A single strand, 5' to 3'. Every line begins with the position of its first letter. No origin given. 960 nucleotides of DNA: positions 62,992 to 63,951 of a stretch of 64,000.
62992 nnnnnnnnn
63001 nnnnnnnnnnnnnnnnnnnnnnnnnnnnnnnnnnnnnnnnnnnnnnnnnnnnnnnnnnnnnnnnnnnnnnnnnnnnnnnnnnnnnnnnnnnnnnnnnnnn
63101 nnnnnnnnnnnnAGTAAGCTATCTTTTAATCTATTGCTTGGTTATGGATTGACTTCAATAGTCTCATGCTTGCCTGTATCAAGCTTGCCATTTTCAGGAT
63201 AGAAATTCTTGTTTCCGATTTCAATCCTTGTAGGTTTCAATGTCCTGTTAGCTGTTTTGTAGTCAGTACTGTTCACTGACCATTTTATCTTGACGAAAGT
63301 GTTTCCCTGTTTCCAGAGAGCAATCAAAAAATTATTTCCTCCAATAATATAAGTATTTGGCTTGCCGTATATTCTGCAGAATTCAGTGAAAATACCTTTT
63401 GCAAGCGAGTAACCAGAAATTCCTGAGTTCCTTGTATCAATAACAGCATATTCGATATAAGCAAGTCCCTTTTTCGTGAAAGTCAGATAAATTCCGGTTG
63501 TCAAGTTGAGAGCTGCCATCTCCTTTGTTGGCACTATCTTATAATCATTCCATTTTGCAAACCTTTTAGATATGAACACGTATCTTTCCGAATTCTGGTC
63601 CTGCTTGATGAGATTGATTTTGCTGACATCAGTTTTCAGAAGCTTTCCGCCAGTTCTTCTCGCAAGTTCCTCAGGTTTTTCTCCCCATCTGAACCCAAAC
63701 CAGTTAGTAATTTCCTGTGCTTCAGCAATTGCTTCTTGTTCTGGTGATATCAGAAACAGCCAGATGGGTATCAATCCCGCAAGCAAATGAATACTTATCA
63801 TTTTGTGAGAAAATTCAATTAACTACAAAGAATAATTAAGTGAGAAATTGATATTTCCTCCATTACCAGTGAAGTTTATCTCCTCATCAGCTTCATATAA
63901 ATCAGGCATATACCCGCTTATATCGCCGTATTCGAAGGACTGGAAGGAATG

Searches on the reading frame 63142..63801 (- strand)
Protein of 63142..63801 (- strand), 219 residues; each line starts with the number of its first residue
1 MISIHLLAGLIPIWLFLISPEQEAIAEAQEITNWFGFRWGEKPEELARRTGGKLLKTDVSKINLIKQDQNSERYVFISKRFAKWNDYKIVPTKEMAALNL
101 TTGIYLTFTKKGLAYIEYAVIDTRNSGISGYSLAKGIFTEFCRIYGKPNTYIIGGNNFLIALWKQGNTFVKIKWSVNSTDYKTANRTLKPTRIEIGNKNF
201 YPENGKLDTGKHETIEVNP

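Call 32: search_protein_families(library=pfam, proteins=[window:63142-63801:-], max_evalue=0.001)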
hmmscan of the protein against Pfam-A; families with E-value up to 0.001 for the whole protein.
window:63142-63801:- (219 aa): 0 families

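Call 41: find_encoding_contigs(protein=window:63142-63801:-, flank=10000, max_places=1)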
Protein window:63142-63801:- (219 aa): 1 contig read that carries it; 1 place shown.
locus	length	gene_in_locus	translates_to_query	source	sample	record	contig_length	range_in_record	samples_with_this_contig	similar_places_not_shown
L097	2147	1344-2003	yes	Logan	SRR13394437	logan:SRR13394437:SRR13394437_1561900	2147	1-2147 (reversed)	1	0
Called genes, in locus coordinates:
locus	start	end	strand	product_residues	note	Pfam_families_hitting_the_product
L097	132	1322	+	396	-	-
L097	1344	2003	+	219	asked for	-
